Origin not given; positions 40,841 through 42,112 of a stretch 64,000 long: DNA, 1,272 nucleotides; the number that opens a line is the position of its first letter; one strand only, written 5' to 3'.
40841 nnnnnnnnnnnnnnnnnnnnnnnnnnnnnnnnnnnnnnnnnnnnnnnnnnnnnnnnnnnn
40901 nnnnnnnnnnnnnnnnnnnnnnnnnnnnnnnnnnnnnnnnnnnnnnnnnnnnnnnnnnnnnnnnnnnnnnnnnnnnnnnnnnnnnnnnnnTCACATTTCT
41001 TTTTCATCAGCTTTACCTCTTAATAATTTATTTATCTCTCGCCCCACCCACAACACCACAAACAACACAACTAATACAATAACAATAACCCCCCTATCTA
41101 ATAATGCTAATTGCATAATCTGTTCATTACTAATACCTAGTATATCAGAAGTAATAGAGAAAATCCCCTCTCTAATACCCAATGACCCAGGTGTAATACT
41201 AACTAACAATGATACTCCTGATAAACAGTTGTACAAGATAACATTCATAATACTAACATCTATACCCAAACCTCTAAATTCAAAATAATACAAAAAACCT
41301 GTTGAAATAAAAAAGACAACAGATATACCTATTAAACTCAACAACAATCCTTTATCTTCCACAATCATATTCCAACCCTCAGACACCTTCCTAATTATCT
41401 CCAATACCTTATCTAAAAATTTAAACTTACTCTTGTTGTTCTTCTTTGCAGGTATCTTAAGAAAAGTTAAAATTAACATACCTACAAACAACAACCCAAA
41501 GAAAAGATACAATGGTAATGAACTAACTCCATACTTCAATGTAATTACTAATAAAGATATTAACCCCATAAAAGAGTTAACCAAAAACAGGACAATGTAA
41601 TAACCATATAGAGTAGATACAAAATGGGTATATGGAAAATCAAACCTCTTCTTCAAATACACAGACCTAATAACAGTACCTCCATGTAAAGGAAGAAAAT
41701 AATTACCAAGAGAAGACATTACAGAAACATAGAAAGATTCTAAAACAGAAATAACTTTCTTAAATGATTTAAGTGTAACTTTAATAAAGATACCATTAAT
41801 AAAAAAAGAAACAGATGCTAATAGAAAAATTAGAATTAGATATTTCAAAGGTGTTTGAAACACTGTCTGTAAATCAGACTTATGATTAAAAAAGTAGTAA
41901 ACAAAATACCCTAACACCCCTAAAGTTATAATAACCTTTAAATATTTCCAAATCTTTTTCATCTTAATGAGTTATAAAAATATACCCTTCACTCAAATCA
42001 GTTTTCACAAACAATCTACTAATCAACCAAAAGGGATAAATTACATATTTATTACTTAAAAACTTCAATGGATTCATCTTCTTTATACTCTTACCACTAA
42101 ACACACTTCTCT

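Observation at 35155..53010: ~18-kb glycan synthesis/modification/export island combining a lipid-linked GtrB-like glycosyltransferase, two GT-C-like polytopic proteins, three methyltransferases and a Wzm/Wzt exporter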

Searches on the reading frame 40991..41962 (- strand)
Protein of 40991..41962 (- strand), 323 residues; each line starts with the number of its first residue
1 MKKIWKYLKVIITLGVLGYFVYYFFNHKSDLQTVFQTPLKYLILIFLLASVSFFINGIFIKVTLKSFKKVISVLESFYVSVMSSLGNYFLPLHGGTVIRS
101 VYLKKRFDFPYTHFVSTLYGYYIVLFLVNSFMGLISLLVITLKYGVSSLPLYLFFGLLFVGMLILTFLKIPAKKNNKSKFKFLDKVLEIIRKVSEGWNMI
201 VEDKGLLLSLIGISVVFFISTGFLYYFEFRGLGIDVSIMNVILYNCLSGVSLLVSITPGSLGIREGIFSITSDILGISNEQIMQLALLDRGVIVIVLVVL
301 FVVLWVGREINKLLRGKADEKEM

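Call 4: search_protein_families(library=pfam, proteins=[window:40991-41962:-], max_evalue=0.01)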
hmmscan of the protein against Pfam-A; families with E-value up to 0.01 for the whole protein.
window:40991-41962:- (323 aa): 1 family
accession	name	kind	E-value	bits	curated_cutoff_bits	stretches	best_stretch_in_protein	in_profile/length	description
PF03706.18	LPG_synthase_TM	-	5.5e-34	118.4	33.4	1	10-300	5-301/302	Lysylphosphatidylglycerol synthase TM region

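Call 23: search_protein_families(library=ncbifam, proteins=[window:40991-41962:-], max_evalue=0.001)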
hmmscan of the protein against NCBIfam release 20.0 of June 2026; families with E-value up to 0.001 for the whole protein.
window:40991-41962:- (323 aa): 3 families
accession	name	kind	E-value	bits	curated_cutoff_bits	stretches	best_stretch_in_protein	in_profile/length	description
TIGR00374.1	TIGR00374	subfamily_domain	2.6e-13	50.1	43.2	1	28-299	18-304/323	flippase-like domain-containing protein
TIGR03476.1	HpnL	subfamily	1.3e-06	27.9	195.65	1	130-301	130-312/318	putative membrane protein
NF033480.1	bifunc_MprF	equivalog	0.00011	20.6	600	1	7-314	3-303/841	bifunctional lysylphosphatidylglycerol flippase/synthetase MprF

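Call 43: find_homologous_proteins(query=window:40991-41962:-)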
Query window:40991-41962:- (323 aa): 233 proteins with E <= 0.001 among 7207 candidates; the best 120 are listed.
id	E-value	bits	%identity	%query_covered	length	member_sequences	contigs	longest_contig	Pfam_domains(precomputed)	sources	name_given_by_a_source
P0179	3.9e-195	666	100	100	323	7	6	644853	PF03706.19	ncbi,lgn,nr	ncbi:flippase-like domain-containing protein [Candidatus Dojkabacteria bacterium]|nr:flippase-like d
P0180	2.5e-163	561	86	96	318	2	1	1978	PF03706.19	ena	-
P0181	7.4e-144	497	73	100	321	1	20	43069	PF03706.19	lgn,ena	-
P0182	1.8e-141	489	77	90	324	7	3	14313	PF03706.19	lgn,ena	-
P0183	3.0e-130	452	70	96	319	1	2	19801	PF03706.19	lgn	-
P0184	1.6e-129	450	69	96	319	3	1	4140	PF03706.19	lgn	-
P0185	1.9e-128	447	71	96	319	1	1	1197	PF03706.19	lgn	-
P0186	3.0e-128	446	72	96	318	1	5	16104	PF03706.19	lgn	-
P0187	1.3e-127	444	70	96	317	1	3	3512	PF03706.19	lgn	-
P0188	8.2e-127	441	70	96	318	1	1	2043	PF03706.19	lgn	-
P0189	1.6e-126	440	70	90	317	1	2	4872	PF03706.19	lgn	-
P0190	2.1e-126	440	70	90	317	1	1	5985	PF03706.19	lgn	-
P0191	3.0e-126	439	70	96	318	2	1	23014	PF03706.19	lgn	-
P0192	3.8e-126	439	70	90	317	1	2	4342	PF03706.19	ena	-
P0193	1.7e-125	437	67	96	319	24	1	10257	PF03706.19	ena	-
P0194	1.5e-124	434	69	96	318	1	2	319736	PF03706.19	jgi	jgi:uncharacterized protein (TIRG00374 family)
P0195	7.3e-124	431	70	94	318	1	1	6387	PF03706.19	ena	-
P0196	1.4e-123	431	70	94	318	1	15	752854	PF03706.19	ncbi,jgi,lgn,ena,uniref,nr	ncbi:TPA: flippase-like domain-containing protein [Candidatus Dojkabacteria bacterium]|uniref:Flippa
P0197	9.4e-123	428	70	94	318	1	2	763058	PF03706.19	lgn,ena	-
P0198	2.4e-122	426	70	94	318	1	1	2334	PF03706.19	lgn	-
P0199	1.3e-121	424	65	90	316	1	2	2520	PF03706.19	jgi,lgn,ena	-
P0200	8.3e-121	421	69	94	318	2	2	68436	PF03706.19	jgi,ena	-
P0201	1.2e-119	418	67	94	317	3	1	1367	PF03706.19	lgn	-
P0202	1.3e-119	418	66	90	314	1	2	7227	PF03706.19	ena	-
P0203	1.4e-119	417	68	90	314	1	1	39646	PF03706.19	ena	-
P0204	3.9e-119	416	65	99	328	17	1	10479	PF03706.19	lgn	-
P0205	3.9e-119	416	68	90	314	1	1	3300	PF03706.19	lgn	-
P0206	7.7e-119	415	64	99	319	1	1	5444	PF03706.19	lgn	-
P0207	1.4e-117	411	62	100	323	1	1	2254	PF03706.19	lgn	-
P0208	1.7e-117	411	65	97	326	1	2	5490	PF03706.19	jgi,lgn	-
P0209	5.4e-117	409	64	99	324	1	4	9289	PF03706.19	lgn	-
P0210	9.3e-117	408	65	94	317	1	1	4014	PF03706.19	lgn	-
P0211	8.5e-114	398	62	99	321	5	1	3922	PF03706.19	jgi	-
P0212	5.7e-113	396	63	95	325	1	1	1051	PF03706.19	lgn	-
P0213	6.9e-113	395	61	98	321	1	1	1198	PF03706.19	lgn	-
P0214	5.0e-112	393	59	100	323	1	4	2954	PF03706.19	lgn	-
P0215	1.2e-111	391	63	90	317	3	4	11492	PF03706.19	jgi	jgi:glycosyltransferase 2 family protein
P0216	1.3e-108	381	61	96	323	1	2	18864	PF03706.19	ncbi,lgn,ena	-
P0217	2.0e-108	381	63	90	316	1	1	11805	PF03706.19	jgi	jgi:glycosyltransferase 2 family protein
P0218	8.0e-107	376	58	100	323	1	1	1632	PF03706.19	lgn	-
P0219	2.0e-106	374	61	94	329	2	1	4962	PF03706.19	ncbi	-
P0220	5.9e-106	373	56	99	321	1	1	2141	PF03706.19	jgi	jgi:uncharacterized protein (TIRG00374 family)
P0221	8.3e-106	372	60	95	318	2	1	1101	PF03706.19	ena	-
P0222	4.3e-105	370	61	92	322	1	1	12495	PF03706.19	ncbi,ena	-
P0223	1.6e-103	365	60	94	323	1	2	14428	PF03706.19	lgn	-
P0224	1.8e-103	365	59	91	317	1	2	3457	PF03706.19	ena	-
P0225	2.4e-103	364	56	100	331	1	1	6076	PF03706.19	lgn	-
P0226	4.0e-103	363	58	96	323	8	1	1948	PF03706.19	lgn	-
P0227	4.0e-102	360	58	100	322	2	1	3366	PF11346.14,PF03706.19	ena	-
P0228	9.4e-102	359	58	90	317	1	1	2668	PF03706.19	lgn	-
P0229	5.7e-101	356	56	99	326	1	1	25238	PF03706.19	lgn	-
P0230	9.1e-101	356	57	94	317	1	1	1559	PF03706.19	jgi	jgi:glycosyltransferase 2 family protein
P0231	5.2e-99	350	56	98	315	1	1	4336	PF03706.19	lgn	-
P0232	1.2e-98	349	53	99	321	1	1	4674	PF03706.19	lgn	-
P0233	1.4e-98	348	65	76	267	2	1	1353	PF03706.19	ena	-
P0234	7.0e-97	343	53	99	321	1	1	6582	PF03706.19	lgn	-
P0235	1.3e-96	342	55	97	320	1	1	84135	PF03706.19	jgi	-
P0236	1.6e-95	338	55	95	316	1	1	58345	PF03706.19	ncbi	-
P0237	2.1e-95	338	55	95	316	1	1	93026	PF03706.19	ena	-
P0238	1.7e-92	328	54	97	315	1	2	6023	PF03706.19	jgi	jgi:uncharacterized protein (TIRG00374 family)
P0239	2.2e-92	328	53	94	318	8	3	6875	PF03706.19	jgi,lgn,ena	-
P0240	8.0e-90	320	53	91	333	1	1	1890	PF03706.19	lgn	-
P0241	2.1e-88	315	54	93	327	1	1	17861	PF03706.19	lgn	-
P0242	4.9e-88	314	52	90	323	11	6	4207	PF03706.19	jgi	jgi:uncharacterized protein (TIRG00374 family)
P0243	1.0e-86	310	52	94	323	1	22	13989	PF03706.19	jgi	jgi:uncharacterized protein (TIRG00374 family)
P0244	1.5e-86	309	51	93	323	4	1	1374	PF03706.19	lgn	-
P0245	2.2e-86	308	52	90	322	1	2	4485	PF03706.19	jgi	jgi:uncharacterized protein (TIRG00374 family)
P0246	3.4e-86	308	52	90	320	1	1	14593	PF03706.19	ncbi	-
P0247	3.5e-86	308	52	90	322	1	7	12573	PF03706.19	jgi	jgi:uncharacterized protein (TIRG00374 family)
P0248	2.9e-85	305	55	93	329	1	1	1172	PF03706.19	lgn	-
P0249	8.3e-85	303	52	94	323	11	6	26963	PF03706.19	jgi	jgi:uncharacterized protein (TIRG00374 family)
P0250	1.9e-84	302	47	100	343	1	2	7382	PF03706.19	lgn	-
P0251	3.5e-84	301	70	66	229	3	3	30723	PF03706.19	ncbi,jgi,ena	-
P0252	5.0e-84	301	50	96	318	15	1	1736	PF03706.19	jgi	jgi:uncharacterized protein (TIRG00374 family)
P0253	1.5e-82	296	50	94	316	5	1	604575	PF03706.19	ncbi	-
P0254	6.4e-82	294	50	95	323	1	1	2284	PF03706.19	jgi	-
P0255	5.5e-81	291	48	90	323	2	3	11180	PF03706.19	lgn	-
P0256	2.5e-78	282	47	98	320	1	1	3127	PF03706.19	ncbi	-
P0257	1.2e-76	276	48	91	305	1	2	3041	PF03706.19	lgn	-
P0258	3.7e-75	272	48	92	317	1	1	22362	PF03706.19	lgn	-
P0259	2.3e-74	269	55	74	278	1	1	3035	PF03706.19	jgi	jgi:uncharacterized protein (TIRG00374 family)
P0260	1.2e-71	260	54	74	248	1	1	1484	PF03706.19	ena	-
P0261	4.4e-71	258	47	91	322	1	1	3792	PF03706.19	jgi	-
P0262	8.3e-71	257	45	94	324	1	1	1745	PF03706.19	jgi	jgi:uncharacterized protein (TIRG00374 family)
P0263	2.9e-70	255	45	94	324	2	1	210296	PF03706.19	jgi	jgi:uncharacterized protein (TIRG00374 family)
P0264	1.6e-69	253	44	94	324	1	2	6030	PF03706.19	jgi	jgi:uncharacterized protein (TIRG00374 family)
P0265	6.3e-69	251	44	94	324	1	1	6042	PF03706.19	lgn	-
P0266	7.2e-69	251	47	93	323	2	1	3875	PF03706.19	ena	-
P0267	5.0e-68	248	46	90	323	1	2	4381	PF03706.19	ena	-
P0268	1.3e-67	247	44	95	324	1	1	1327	PF03706.19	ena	-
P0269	4.2e-67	245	42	97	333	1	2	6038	PF03706.19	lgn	-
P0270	5.5e-67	245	44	91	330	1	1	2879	PF03706.19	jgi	jgi:uncharacterized membrane protein YbhN (UPF0104 family)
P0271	8.1e-67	244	45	93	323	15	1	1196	PF03706.19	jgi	jgi:uncharacterized protein (TIRG00374 family)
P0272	1.5e-66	243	45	90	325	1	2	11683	PF03706.19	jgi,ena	-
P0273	6.9e-66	241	44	94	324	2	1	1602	PF03706.19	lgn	-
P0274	1.7e-65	240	51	75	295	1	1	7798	PF03706.19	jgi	jgi:uncharacterized protein (TIRG00374 family)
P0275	1.7e-65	240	43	91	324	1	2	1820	PF03706.19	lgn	-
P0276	1.8e-64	236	45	91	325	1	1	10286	PF03706.19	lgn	-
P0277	3.1e-63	232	47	82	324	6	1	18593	PF03706.19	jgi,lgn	jgi:uncharacterized protein (TIRG00374 family)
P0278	9.0e-63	231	45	89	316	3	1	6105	PF03706.19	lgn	-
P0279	2.1e-62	230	43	90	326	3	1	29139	PF03706.19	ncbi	-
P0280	5.1e-62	228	40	95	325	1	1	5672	PF03706.19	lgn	-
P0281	1.1e-61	227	43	91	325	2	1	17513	PF03706.19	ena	-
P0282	1.2e-61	227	44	91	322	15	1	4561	PF03706.19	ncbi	-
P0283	1.9e-61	226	41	94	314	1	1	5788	PF03706.19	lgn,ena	-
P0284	3.1e-61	226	44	90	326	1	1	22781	PF03706.19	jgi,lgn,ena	jgi:uncharacterized protein (TIRG00374 family)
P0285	4.1e-61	225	43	92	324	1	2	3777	PF03706.19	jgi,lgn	jgi:uncharacterized protein (TIRG00374 family)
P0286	5.1e-61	225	45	88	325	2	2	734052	PF03706.19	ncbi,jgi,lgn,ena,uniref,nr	ncbi:hypothetical protein CVU76_01750 [Candidatus Dojkabacteria bacterium HGW-Dojkabacteria-1]|unire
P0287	5.4e-61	225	43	90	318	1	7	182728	PF03706.19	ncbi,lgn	-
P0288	1.7e-60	223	43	93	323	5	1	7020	PF03706.19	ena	-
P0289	2.9e-60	223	43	88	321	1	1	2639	PF03706.19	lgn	-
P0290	3.2e-60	222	43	91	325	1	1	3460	PF03706.19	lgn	-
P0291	4.1e-60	222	51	64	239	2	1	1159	PF03706.19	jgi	jgi:uncharacterized protein (TIRG00374 family)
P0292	1.1e-59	221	65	49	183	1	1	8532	PF03706.19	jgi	-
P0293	1.4e-59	220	43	91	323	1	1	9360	PF03706.19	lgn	-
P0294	1.6e-59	220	43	91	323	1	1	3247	PF03706.19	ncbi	-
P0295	2.6e-59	219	40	98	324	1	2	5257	PF03706.19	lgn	-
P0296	3.1e-59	219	40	96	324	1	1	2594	PF03706.19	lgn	-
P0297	4.6e-59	219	40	98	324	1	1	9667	PF03706.19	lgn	-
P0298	5.6e-59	218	43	91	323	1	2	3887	PF03706.19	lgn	-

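Call 62: find_encoding_contigs(protein=P0286, flank=6000, max_places=1)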
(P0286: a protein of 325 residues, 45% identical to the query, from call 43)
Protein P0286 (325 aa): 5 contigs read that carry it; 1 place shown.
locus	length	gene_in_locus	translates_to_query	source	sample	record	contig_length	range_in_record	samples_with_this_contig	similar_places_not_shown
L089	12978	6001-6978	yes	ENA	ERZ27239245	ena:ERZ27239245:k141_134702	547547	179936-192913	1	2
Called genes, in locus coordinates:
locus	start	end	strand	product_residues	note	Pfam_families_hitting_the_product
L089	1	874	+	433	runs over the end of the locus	PF01551:Peptidase_M23 (faint)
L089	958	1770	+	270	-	PF13623:SurA_N_2 (faint), PF13624:SurA_N_3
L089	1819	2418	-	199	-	PF02482:Ribosomal_S30AE, PF16321:Ribosom_S30AE_C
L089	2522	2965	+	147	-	-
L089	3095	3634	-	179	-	-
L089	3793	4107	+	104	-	-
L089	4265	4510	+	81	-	-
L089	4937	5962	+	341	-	PF13354:Beta-lactamase2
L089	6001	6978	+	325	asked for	PF03706:LPG_synthase_TM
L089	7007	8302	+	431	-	PF13231:PMT_2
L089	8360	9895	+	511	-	-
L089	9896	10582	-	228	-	-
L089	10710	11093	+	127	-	PF06397:Desulfoferrod_N, PF01880:Desulfoferrodox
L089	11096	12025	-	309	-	-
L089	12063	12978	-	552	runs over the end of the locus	PF09587:PGA_cap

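Call 63: find_encoding_contigs(protein=P0263, flank=6000, max_places=1)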
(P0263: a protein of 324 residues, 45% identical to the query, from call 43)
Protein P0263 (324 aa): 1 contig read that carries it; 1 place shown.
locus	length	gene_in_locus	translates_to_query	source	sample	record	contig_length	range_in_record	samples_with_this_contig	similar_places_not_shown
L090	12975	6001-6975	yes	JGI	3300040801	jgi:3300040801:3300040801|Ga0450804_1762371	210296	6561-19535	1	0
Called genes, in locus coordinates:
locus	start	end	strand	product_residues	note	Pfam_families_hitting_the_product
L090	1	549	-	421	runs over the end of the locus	PF00919:UPF0004, PF04055:Radical_SAM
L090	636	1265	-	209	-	-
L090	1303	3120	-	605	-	PF00082:Peptidase_S8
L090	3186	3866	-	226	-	PF18917:LiaI-LiaF-like_TM1 (faint), PF22570:LiaF-TM, PF09922:LiaF-like_C (faint)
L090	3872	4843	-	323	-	PF18917:LiaI-LiaF-like_TM1, PF22570:LiaF-TM, PF09922:LiaF-like_C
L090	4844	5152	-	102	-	PF04024:PspC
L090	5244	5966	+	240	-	PF08713:DNA_alkylation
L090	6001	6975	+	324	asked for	PF03706:LPG_synthase_TM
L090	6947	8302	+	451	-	PF02366:PMT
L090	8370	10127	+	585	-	PF00664:ABC_membrane, PF00005:ABC_tran, PF02463:SMC_N (weak)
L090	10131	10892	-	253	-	PF18761:Heliorhodopsin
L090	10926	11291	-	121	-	PF01641:SelR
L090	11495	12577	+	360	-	PF01546:Peptidase_M20, PF07687:M20_dimer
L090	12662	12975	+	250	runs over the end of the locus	-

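Call 64: find_encoding_contigs(protein=P0253, flank=6000, max_places=1)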
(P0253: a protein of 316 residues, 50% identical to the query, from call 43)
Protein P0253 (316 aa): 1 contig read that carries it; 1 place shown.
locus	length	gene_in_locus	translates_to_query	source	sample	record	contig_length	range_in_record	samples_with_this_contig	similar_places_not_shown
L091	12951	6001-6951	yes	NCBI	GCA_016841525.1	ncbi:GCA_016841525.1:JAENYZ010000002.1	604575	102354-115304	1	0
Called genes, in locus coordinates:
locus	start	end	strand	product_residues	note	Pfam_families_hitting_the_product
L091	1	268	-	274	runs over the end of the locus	PF02517:Rce1-like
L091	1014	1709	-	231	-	PF01478:Peptidase_A24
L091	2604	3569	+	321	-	PF00535:Glycos_transf_2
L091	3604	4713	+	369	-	PF04422:FrhB_FdhB_N, PF04432:FrhB_FdhB_C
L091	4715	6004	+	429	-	PF04230:PS_pyruv_trans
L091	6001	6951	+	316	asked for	PF03706:LPG_synthase_TM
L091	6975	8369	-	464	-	-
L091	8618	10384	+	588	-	-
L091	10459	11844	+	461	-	-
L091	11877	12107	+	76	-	-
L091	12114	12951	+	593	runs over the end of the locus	-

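Call 65: find_encoding_contigs(protein=P0179, flank=1000, max_places=4)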
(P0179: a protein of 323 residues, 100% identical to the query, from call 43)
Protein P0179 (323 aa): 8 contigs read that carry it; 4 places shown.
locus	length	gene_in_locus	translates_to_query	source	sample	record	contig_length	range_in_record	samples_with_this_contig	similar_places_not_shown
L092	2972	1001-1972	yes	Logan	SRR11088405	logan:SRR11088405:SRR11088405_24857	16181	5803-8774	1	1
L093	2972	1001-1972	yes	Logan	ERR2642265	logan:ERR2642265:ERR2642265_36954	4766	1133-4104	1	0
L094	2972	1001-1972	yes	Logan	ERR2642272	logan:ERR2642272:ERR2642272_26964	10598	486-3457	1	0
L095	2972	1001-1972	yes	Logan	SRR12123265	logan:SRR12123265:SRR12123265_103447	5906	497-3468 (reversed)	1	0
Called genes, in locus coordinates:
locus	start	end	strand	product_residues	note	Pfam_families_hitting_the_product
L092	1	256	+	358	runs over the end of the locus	PF00534:Glycos_transf_1, PF13692:Glyco_trans_1_4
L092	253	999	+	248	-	PF05219:DREV (weak), PF13489:Methyltransf_23, PF00398:RrnaAD, PF02353:CMAS, PF13847:Methyltransf_31, PF08241:Methyltransf_11, PF08242:Methyltransf_12, PF13649:Methyltransf_25, +1 more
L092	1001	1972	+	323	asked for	PF03706:LPG_synthase_TM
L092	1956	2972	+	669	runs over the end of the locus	PF00535:Glycos_transf_2, PF10111:Glyco_tranf_2_2 (faint), PF13641:Glyco_tranf_2_3, PF13692:Glyco_trans_1_4, PF00534:Glycos_transf_1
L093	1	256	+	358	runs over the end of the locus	PF00534:Glycos_transf_1, PF13692:Glyco_trans_1_4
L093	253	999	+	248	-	PF05401:NodS (weak), PF13489:Methyltransf_23, PF00398:RrnaAD, PF02353:CMAS, PF13847:Methyltransf_31, PF08241:Methyltransf_11, PF08242:Methyltransf_12, PF13649:Methyltransf_25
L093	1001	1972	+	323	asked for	PF03706:LPG_synthase_TM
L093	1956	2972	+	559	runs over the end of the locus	?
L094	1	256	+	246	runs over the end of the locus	?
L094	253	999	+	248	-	PF05401:NodS (weak), PF13489:Methyltransf_23, PF00398:RrnaAD, PF02353:CMAS, PF13847:Methyltransf_31, PF08241:Methyltransf_11, PF08242:Methyltransf_12, PF13649:Methyltransf_25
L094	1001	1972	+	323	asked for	PF03706:LPG_synthase_TM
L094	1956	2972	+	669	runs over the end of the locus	PF00535:Glycos_transf_2, PF10111:Glyco_tranf_2_2 (faint), PF13641:Glyco_tranf_2_3, PF13692:Glyco_trans_1_4, PF00534:Glycos_transf_1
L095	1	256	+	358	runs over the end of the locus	PF00534:Glycos_transf_1, PF13692:Glyco_trans_1_4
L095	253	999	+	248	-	PF05401:NodS (weak), PF13489:Methyltransf_23, PF00398:RrnaAD, PF02353:CMAS, PF13847:Methyltransf_31, PF08241:Methyltransf_11, PF08242:Methyltransf_12, PF13649:Methyltransf_25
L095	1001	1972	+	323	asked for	PF03706:LPG_synthase_TM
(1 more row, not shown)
